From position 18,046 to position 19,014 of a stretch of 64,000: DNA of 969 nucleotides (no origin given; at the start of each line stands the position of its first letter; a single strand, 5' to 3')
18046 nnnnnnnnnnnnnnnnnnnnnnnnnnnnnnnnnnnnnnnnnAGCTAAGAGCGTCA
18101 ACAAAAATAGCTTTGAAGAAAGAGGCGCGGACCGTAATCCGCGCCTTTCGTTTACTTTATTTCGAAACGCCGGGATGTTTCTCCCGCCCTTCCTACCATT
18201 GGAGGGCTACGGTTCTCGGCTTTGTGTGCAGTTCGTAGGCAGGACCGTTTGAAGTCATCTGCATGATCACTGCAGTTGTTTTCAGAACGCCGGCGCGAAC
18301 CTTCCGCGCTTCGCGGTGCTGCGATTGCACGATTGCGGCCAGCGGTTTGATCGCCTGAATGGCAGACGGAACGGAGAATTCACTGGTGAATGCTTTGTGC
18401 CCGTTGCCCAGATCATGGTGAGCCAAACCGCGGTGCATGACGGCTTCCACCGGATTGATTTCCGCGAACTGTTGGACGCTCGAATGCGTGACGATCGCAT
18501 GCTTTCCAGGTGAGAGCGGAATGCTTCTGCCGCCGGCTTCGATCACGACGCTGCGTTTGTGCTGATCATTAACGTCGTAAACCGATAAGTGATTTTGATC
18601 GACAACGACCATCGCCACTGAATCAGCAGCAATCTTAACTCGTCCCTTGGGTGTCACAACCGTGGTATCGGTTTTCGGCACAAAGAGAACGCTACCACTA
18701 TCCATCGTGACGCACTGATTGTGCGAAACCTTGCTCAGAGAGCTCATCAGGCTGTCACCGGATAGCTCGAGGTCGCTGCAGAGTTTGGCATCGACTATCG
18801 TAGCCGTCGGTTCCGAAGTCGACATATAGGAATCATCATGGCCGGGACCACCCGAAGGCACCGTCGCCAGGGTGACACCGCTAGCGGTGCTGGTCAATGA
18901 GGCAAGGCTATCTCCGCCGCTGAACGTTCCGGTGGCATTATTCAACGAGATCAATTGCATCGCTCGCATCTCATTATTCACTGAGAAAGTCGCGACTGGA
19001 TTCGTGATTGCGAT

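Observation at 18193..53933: Three tandem giant paralogous secreted repeat proteins whose architecture fits no canonical giant-adhesin class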

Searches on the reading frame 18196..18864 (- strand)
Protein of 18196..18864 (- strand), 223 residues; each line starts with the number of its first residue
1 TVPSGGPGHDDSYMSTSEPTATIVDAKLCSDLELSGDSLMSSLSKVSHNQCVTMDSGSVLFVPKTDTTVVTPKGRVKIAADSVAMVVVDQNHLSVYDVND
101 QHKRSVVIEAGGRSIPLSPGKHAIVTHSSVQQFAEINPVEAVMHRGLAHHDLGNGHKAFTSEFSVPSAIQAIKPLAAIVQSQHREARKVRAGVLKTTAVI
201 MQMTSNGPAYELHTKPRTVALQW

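Call 14: find_homologous_proteins(query=window:18196-18798:-, max_evalue=0.001)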
Query seq(201 aa): 74 candidates shared short words with the query, none scored E <= 0.001.

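Call 31: find_homologous_proteins(query=A3, max_evalue=0.001)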
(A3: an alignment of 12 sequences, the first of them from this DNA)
Query A3 (12 sequences): 4011 candidates shared short words with the query, none scored E <= 0.001.

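Call 34: search_solved_structures(query=A3, max_evalue=10, show_alignments=3)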
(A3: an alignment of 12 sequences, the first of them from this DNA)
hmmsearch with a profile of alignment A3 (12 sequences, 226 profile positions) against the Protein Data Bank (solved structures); distinct sequences matched with E-value up to 10: 0.

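Call 48: search_protein_representatives(alignment_id=A5)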
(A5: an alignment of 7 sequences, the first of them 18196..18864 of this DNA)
Query: 7 sequences, 219 profile positions. Proteins with E-value up to 0.001 (for the whole library): 2274; up to 1e-10: 1615; up to 1e-30: 647. The best 150 are listed.
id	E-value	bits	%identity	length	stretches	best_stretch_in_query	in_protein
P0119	1.5e-90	318.6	-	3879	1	3-219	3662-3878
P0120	1.9e-88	311.7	-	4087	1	2-219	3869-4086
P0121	2.0e-81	288.8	-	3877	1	2-218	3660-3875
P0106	3.8e-77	274.7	-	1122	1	1-219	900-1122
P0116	7.7e-76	270.5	-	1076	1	3-212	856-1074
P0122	2.0e-74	265.9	-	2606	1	6-219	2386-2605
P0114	3.3e-72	258.6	-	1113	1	2-215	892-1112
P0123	9.8e-70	250.5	-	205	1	20-219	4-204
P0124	8.1e-69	247.5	-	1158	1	5-218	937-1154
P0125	1.4e-68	246.8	-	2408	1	5-218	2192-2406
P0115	4.0e-67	242.0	-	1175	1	2-214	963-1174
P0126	8.7e-66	237.6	-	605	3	57-198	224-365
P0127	2.4e-65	236.2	-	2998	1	4-218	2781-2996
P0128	6.5e-65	234.7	-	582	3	46-198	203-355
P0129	1.2e-62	227.4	-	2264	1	5-219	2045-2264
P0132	4.3e-58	212.5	-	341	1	3-219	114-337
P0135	3.4e-56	206.3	-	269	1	3-218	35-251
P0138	1.5e-55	204.1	-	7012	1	4-217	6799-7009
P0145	7.9e-53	195.3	-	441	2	62-205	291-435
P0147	9.0e-53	195.1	-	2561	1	27-211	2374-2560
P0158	1.8e-50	187.6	-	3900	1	27-218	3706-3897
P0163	4.2e-50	186.3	-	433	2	53-209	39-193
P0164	4.7e-50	186.2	-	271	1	35-217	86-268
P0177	7.5e-49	182.2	-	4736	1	7-217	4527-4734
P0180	2.3e-48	180.6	-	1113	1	41-205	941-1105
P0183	3.5e-48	180.0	-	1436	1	4-209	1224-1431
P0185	9.1e-48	178.7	-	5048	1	22-217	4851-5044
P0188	1.3e-47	178.2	-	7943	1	22-214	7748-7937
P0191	2.1e-47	177.5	-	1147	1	18-209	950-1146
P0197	8.7e-47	175.5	-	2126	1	45-208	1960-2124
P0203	1.6e-46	174.6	-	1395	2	18-208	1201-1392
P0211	9.3e-46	172.1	-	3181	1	10-216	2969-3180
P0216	1.5e-45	171.5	-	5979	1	26-210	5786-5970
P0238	1.5e-44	168.2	-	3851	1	26-209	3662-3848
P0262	1.9e-43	164.6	-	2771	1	49-217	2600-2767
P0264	2.0e-43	164.5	-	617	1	41-218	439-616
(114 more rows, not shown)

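Call 50: list_cluster_members(proteins=[P0119, P0122, P0126, P0138, P0188, P0135, P0164, P0185, P0216, P0264])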
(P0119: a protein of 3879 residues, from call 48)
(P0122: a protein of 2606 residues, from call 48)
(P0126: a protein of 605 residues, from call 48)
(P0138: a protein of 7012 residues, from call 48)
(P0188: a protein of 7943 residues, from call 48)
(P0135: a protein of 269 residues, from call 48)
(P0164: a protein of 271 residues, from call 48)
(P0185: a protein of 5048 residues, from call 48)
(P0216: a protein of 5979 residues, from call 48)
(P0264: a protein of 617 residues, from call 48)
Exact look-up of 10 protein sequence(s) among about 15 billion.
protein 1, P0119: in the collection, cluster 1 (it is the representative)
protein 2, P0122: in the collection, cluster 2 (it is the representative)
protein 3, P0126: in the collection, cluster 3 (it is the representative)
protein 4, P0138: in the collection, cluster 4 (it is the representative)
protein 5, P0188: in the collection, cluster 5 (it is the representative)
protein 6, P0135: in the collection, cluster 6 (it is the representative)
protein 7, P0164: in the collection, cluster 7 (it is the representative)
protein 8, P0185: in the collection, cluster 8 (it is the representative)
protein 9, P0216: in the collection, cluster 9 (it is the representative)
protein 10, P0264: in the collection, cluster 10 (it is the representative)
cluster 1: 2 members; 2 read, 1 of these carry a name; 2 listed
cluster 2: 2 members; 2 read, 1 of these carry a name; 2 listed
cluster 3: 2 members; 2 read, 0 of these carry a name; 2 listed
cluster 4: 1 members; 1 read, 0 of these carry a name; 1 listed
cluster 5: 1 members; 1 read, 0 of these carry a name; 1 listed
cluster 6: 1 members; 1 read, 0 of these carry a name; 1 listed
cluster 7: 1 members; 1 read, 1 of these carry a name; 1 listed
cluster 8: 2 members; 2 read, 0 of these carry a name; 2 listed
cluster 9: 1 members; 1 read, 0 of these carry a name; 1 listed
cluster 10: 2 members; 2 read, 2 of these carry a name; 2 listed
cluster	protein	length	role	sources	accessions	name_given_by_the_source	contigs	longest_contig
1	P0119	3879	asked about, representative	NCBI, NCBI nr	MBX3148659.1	hypothetical protein KF728_00780 [Candidatus Obscuribacterales bacterium] | hypothetical protein [Candidatus Obscuribacterales bacterium]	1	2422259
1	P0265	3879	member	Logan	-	-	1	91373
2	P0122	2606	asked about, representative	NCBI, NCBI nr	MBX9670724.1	MAG: hypothetical protein K2X93_24195 [Candidatus Obscuribacterales bacterium] | hypothetical protein [Candidatus Obscuribacterales bacterium]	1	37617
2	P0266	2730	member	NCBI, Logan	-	-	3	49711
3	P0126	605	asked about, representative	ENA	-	-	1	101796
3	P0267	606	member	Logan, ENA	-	-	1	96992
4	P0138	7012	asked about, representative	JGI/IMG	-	-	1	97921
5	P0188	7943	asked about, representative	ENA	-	-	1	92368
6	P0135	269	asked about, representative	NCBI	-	-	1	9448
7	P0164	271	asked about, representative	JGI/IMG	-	hypothetical protein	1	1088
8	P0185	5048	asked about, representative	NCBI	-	-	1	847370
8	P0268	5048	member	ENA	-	-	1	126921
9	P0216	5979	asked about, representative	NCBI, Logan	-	-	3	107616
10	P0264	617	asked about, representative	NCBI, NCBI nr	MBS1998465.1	MAG: hypothetical protein JSS86_19205, partial [Cyanobacteria bacterium SZAS LIN-2] | hypothetical protein [Cyanobacteria bacterium SZAS LIN-2]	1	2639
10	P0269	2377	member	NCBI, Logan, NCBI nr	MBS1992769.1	MAG: hypothetical protein JSS83_19765 [Cyanobacteria bacterium SZAS LIN-3] | hypothetical protein [Cyanobacteria bacterium SZAS LIN-3]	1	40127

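Call 60: search_protein_families(library=pfam, proteins=[P0126, P0128, P0132, P0145, P0163, P0135, P0177], max_evalue=1)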
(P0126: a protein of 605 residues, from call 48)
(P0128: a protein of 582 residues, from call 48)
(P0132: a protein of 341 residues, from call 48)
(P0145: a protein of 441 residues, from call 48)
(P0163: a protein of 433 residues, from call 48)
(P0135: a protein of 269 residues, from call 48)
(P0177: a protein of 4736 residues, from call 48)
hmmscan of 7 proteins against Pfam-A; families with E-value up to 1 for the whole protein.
P0126 (605 aa): 1 family
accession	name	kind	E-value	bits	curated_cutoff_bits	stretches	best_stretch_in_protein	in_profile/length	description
PF20737.2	Glyco_hydro127C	-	0.15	12.2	23.7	0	65-88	10-33/71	Glycoside hydrolase family 127 C-terminal domain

P0128 (582 aa): 1 family
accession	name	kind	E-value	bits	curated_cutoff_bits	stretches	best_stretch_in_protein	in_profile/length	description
PF03171.26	2OG-FeII_Oxy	-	0.15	12.9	23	0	28-90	22-80/101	2OG-Fe(II) oxygenase superfamily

P0132 (341 aa): 0 families

P0145 (441 aa): 0 families

P0163 (433 aa): 0 families

P0135 (269 aa): 3 families
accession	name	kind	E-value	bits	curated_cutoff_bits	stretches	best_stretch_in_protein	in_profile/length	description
PF21621.3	MPI_cupin_dom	-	0.025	15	27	0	134-158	37-61/79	Mannose-6-phosphate isomerase, cupin domain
PF14525.12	AraC_binding_2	-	0.045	13.9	27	1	125-163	54-92/173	AraC-binding-like domain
PF18311.7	Rrp40_N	-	0.2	11.8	26.9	1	105-143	6-38/40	Exosome complex exonuclease Rrp40 N-terminal domain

P0177 (4736 aa): 0 families

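Call 63: find_encoding_contigs(protein=P0126, flank=8000, max_places=2)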
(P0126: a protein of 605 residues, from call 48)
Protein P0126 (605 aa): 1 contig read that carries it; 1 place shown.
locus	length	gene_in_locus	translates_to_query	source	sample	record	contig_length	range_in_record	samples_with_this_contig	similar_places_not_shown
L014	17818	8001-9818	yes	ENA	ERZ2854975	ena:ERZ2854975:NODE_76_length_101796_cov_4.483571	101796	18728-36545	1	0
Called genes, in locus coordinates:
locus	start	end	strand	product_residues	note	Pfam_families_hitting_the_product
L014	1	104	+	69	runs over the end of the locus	-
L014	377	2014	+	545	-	PF13428:TPR_14 (faint), PF07719:TPR_2 (faint), PF13176:TPR_7 (faint), PF13424:TPR_12 (faint), PF13432:TPR_16 (faint), PF14559:TPR_19 (faint), PF00515:TPR_1 (faint)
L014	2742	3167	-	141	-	-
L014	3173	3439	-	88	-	-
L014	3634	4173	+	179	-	-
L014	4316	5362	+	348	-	PF04389:Peptidase_M28, PF01546:Peptidase_M20 (weak)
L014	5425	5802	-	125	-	PF02661:Fic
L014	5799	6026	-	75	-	-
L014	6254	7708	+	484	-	-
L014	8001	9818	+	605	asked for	-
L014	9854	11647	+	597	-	PF00089:Trypsin, PF13365:Trypsin_2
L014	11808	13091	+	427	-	-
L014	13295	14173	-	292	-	-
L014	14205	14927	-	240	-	PF04402:SIMPL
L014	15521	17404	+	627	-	PF13646:HEAT_2 (faint)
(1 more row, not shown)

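Call 64: find_encoding_contigs(protein=P0119, flank=10000, max_places=2)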
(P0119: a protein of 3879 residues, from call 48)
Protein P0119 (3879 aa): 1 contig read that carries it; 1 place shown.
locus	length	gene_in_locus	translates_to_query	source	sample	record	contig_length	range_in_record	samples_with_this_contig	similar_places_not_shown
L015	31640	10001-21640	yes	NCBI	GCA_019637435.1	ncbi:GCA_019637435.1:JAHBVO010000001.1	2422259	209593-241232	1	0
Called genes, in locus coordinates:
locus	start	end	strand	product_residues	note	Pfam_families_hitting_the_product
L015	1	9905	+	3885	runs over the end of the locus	-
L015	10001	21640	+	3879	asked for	-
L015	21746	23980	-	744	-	PF01315:Ald_Xan_dh_C, PF02738:MoCoBD_1, PF20256:MoCoBD_2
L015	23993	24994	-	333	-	PF00941:FAD_binding_5, PF03450:CO_deh_flav_C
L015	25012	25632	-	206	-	PF00111:Fer2, PF01799:Fer2_2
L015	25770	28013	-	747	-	-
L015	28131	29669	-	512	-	PF00083:Sugar_tr, PF07690:MFS_1, PF06779:MFS_4 (weak), PF00083:Sugar_tr, PF07690:MFS_1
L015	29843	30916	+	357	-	PF00092:VWA, PF13519:VWA_2, PF25106:VWA_4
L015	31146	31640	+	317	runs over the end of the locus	-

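Call 76: list_cluster_members(proteins=[P0158, P0180, P0183, P0191, P0197, P0203, P0211, P0238, P0262, P0147])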
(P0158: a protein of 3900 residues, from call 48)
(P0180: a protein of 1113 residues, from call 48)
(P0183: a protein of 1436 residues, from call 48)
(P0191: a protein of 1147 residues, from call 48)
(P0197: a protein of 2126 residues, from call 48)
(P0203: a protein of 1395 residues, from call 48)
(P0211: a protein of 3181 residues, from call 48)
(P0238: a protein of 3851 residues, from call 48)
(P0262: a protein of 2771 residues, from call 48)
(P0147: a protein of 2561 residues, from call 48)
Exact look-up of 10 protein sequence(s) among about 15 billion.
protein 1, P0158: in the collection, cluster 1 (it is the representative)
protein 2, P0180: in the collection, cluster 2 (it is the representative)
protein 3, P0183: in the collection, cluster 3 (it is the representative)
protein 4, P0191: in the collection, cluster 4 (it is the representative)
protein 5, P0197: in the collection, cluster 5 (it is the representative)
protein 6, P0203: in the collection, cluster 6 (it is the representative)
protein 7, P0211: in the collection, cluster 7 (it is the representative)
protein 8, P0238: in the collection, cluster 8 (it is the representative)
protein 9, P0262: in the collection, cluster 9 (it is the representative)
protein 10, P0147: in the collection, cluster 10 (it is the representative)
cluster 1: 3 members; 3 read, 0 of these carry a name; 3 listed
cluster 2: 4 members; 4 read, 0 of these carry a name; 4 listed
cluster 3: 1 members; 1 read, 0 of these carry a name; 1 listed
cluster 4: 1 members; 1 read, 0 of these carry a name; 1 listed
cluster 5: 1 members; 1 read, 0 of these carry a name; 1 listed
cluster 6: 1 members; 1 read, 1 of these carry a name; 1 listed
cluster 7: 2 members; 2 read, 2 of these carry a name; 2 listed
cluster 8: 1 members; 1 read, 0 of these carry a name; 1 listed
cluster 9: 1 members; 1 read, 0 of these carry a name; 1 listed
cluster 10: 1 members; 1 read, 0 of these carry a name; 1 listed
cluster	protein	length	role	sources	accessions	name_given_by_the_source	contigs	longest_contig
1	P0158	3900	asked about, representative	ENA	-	-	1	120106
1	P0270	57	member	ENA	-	-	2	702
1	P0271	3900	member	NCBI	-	-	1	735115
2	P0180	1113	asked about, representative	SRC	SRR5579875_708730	-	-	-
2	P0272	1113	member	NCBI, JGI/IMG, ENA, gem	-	-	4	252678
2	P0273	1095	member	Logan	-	-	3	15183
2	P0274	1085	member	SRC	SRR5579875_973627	-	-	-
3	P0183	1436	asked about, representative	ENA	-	-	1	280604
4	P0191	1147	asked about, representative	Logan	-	-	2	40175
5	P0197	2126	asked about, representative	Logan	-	-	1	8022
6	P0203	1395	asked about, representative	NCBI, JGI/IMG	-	hypothetical protein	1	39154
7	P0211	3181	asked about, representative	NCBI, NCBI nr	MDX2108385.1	MAG: hypothetical protein SFY67_18470 [Candidatus Melainabacteria bacterium] | hypothetical protein [Candidatus Melainabacteria bacterium]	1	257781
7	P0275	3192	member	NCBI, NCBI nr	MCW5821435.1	MAG: hypothetical protein KIT34_01455 [Cyanobacteria bacterium TGS_CYA1] | hypothetical protein [Cyanobacteria bacterium TGS_CYA1]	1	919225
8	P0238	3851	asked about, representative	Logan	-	-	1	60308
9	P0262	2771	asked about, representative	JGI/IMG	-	-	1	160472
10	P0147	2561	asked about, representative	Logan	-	-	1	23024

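Call 77: find_encoding_contigs(protein=P0185, flank=10000, max_places=1)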
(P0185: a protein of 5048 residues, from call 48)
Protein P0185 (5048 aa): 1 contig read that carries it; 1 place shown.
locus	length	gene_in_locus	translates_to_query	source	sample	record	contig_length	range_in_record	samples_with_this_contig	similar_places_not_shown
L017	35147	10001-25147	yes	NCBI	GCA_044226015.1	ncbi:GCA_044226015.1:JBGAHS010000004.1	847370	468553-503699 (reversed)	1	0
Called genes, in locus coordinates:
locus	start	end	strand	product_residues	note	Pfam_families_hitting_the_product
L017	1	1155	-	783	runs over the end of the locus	PF02190:LON_substr_bdg, PF13191:AAA_16 (faint), PF08298:AAA_PrkA (weak), PF00004:AAA, PF07728:AAA_5, PF22667:Lon_lid, PF05362:Lon_C, PF13541:ChlI, +2 more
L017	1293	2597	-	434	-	PF06689:zf-C4_ClpX, PF01078:Mg_chelatase (faint), PF05496:RuvB_N (faint), PF00004:AAA, PF07724:AAA_2, PF07728:AAA_5 (faint), PF13401:AAA_22 (faint), PF10431:ClpB_D2-small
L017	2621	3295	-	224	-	PF00574:CLP_protease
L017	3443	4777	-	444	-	PF05697:Trigger_N, PF00254:FKBP_C, PF05698:Trigger_C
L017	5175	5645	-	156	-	-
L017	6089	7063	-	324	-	PF01408:GFO_IDH_MocA, PF03807:F420_oxidored (faint), PF22725:GFO_IDH_MocA_C3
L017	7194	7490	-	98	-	PF00216:Bac_DNA_binding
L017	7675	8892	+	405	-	PF01168:Ala_racemase_N, PF00842:Ala_racemase_C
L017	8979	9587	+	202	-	PF01467:CTP_transf_like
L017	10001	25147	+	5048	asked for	-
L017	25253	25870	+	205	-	PF01966:HD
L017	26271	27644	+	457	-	PF01212:Beta_elim_lyase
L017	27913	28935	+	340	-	PF17782:WHD_DprA (faint)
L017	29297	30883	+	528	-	PF13103:TonB_2, PF03544:TonB_C (weak), PF09668:Asp_protease (faint), PF13975:gag-asp_proteas (weak), PF13650:Asp_protease_2, PF13975:gag-asp_proteas (weak)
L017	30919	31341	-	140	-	-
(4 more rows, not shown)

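Call 78: find_encoding_contigs(protein=P0211, flank=10000, max_places=1)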
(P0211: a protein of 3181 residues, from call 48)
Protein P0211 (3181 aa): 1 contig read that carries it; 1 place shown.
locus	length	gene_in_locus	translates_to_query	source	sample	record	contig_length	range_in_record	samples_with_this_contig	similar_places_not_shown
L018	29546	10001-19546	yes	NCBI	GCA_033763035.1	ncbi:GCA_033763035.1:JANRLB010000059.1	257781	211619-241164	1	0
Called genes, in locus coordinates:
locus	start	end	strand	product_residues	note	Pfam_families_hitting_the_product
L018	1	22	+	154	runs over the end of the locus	PF00582:Usp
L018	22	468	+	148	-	PF00582:Usp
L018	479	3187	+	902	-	PF00690:Cation_ATPase_N, PF00122:E1-E2_ATPase, PF13246:Cation_ATPase, PF00702:Hydrolase, PF08282:Hydrolase_3 (faint), PF00689:Cation_ATPase_C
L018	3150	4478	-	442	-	PF00374:NiFeSe_Hases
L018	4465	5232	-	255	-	PF01058:Oxidored_q6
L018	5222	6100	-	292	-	PF00970:FAD_binding_6 (faint), PF00175:NAD_binding_1, PF10418:DHODB_Fe-S_bind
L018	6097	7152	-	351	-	PF13183:Fer4_8 (faint), PF13534:Fer4_17 (faint), PF13187:Fer4_9 (faint), PF12797:Fer4_2 (faint), PF13237:Fer4_10 (faint), PF17179:Fer4_22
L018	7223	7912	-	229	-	PF02492:cobW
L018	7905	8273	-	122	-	PF01155:HypA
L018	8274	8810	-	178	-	PF01750:HycI (weak)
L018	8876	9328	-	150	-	PF00011:HSP20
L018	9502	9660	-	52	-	-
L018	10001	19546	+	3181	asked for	-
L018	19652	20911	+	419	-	-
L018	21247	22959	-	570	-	PF00512:HisKA, PF02518:HATPase_c, PF00072:Response_reg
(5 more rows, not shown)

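Call 80: search_protein_families(library=ncbifam, proteins=[P0132], max_evalue=1)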
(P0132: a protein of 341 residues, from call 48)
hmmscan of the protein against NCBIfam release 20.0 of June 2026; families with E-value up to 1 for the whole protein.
P0132 (341 aa): 0 families
